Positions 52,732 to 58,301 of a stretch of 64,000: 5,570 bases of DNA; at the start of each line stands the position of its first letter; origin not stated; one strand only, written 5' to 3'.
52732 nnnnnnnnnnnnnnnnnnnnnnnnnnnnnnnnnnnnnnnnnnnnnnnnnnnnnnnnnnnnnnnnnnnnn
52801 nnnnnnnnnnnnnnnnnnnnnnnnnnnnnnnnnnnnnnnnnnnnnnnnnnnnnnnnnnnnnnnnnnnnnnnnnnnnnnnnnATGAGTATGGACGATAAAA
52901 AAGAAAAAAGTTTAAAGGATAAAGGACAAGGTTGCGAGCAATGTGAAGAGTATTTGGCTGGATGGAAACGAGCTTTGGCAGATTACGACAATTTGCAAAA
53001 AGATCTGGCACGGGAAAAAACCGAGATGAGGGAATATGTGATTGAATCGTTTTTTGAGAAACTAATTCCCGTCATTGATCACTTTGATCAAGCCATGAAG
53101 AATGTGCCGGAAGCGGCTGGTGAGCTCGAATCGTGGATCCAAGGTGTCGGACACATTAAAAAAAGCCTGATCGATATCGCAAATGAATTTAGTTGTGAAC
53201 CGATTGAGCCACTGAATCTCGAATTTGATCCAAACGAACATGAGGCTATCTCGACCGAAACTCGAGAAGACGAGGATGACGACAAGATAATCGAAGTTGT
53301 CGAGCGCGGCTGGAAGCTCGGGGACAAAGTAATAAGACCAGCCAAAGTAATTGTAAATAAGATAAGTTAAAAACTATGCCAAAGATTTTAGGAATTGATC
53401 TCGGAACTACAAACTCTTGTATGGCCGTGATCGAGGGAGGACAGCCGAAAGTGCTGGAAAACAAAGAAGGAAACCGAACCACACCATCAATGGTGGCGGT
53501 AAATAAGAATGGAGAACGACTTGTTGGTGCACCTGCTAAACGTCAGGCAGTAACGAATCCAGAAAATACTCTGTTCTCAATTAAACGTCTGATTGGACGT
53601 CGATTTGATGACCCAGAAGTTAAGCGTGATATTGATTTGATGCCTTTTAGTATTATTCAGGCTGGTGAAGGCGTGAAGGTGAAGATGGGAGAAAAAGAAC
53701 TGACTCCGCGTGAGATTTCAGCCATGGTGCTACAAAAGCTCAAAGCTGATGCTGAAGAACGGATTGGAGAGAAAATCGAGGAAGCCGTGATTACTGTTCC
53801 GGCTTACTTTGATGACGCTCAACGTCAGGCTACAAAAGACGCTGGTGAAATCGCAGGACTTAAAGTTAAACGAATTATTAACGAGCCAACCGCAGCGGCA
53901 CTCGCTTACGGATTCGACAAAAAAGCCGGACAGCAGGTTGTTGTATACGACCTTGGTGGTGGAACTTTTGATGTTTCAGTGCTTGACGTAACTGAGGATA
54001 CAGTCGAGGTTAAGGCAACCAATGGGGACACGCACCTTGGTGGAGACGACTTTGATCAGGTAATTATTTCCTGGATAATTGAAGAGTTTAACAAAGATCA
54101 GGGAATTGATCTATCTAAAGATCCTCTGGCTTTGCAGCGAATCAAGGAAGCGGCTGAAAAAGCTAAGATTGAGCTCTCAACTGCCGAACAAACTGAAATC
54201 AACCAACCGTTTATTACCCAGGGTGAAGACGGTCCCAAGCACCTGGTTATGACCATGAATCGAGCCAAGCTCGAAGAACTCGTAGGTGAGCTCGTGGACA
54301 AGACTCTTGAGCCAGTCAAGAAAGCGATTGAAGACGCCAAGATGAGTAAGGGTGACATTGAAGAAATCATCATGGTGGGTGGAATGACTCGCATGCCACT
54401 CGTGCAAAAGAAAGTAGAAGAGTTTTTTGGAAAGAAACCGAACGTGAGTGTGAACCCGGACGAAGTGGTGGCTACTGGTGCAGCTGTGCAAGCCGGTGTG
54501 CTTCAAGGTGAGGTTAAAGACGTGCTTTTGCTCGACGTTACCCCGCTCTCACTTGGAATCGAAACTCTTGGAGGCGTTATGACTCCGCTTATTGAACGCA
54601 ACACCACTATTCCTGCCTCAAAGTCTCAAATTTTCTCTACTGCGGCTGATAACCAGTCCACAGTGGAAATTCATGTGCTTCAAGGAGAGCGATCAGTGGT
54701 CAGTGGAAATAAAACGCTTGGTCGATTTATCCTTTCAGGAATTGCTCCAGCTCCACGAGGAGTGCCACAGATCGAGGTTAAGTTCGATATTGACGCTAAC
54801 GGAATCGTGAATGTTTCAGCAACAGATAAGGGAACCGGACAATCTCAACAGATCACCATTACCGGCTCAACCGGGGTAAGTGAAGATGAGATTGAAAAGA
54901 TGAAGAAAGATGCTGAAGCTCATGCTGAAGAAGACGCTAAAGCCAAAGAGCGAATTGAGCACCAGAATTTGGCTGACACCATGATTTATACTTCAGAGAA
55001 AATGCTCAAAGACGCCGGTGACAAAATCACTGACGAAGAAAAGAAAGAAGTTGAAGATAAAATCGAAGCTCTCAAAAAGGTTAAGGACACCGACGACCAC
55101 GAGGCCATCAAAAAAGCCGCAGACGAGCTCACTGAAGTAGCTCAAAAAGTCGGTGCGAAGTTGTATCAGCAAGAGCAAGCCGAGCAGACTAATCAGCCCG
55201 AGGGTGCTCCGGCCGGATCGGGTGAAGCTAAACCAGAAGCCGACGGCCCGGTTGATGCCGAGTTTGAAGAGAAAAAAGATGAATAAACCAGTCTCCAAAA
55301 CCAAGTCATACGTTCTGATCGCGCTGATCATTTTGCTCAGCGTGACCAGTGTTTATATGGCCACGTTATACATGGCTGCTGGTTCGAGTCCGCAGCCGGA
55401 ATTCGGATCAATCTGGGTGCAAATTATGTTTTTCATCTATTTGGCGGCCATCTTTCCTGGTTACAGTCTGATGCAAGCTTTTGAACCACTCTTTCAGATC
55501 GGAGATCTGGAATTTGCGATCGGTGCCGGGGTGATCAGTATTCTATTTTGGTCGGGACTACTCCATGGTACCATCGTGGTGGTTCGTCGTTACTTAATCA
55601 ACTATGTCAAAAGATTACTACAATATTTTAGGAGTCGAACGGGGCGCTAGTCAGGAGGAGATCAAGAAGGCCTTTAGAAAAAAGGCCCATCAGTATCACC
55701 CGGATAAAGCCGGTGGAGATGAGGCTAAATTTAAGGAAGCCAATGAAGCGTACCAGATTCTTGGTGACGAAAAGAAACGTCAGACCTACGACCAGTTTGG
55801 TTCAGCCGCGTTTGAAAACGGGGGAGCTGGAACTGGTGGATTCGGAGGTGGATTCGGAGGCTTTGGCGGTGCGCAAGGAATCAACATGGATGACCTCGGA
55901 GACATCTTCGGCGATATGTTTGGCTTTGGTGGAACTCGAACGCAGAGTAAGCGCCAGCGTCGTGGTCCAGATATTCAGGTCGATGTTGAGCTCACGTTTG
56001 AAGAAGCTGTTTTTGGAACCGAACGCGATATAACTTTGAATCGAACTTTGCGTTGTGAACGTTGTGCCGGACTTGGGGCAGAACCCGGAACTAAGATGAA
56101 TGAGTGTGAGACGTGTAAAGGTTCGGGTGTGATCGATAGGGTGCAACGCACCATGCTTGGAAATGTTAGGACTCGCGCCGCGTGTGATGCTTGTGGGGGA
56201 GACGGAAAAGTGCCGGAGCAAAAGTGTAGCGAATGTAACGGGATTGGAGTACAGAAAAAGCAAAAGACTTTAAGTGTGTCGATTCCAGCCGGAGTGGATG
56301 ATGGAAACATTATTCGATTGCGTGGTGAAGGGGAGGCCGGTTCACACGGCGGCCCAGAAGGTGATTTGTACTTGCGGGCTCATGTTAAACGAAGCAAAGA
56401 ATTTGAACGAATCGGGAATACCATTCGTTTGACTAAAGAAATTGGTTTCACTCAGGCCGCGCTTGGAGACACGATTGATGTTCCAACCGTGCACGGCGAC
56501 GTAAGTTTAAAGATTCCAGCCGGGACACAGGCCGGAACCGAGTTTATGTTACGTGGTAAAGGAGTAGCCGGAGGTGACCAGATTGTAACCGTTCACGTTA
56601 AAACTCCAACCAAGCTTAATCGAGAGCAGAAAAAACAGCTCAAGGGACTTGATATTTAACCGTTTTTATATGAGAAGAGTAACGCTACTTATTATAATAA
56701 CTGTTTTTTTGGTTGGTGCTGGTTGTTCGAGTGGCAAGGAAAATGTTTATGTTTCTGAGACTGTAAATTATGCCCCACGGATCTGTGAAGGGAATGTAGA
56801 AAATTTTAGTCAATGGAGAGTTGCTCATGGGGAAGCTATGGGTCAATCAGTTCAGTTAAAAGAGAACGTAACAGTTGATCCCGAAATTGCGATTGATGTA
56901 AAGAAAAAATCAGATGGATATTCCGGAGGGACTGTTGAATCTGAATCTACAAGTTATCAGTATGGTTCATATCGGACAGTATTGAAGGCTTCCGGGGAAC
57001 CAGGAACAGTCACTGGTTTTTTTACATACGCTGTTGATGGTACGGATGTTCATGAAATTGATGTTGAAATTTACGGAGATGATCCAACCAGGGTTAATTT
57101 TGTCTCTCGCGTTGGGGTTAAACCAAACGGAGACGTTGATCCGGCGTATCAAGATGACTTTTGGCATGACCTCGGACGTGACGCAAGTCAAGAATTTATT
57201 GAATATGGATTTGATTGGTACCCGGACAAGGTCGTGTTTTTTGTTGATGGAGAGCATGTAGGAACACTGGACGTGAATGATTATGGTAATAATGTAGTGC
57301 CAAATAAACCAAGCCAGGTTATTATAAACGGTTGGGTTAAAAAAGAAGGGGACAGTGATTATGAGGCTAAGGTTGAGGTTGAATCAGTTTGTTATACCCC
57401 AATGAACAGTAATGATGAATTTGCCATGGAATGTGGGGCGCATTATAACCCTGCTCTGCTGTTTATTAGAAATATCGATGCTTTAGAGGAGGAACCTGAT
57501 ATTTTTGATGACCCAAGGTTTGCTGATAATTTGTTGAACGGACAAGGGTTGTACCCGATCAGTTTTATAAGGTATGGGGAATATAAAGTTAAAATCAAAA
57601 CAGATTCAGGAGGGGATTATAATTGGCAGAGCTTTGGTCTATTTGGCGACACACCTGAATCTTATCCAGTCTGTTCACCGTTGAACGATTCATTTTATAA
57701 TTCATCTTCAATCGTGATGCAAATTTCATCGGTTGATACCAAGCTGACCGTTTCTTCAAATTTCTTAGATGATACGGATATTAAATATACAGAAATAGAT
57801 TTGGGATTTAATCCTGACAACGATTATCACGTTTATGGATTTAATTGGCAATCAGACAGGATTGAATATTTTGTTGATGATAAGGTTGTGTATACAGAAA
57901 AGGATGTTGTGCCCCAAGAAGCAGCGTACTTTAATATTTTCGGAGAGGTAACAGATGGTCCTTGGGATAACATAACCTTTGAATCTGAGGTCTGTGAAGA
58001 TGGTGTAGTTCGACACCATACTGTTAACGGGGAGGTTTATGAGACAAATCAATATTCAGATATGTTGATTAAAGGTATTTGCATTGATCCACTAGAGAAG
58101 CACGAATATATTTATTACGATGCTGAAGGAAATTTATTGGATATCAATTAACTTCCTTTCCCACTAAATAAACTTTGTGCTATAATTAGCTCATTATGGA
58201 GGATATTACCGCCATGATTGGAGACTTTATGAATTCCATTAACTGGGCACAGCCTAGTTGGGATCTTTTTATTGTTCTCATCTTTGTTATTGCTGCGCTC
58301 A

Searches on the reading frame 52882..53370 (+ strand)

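Call 83: search_protein_families(library=pfam, proteins=[window:52882-53370:+], max_evalue=0.00001)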
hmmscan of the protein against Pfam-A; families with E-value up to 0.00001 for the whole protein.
window:52882-53370:+ (162 aa): 1 family
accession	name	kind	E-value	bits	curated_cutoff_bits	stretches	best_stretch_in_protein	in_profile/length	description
PF01025.24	GrpE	-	1.5e-40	139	25.8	1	8-160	13-165/165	GrpE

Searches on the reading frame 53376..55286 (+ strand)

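Call 83: search_protein_families(library=pfam, proteins=[window:53376-55286:+], max_evalue=0.00001)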
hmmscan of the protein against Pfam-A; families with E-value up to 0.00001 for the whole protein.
window:53376-55286:+ (636 aa): 2 families
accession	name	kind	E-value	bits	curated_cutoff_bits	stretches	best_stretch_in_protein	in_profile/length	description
PF00012.26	HSP70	-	2.3e-258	858.8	20.6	1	4-598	1-599/599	Hsp70 protein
PF06723.19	MreB_Mbl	-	2.9e-20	72.8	27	1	117-371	76-317/327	MreB/Mbl protein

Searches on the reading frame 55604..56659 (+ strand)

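Call 83: search_protein_families(library=pfam, proteins=[window:55604-56659:+], max_evalue=0.00001)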
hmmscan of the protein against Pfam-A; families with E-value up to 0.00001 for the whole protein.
window:55604-56659:+ (351 aa): 3 families
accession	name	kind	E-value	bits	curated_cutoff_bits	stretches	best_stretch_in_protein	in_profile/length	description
PF01556.23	DnaJ_C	-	1.1e-43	149.4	26.6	1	124-335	1-152/152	DnaJ C terminal domain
PF00226.36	DnaJ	-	5.1e-24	84.6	27.8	1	4-63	1-63/63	DnaJ domain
PF00684.25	DnaJ_CXXCXGXG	-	3e-15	56.7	32.7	1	151-214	1-64/65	DnaJ central domain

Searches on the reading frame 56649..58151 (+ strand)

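Call 83: search_protein_families(library=pfam, proteins=[window:56649-58151:+], max_evalue=0.00001)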
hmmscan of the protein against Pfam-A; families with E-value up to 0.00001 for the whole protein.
window:56649-58151:+ (500 aa): 1 family
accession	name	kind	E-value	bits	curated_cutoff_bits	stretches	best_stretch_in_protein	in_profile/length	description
PF00722.28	Glyco_hydro_16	-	8.8e-29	100.6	22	2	79-237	21-165/175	Glycosyl hydrolases family 16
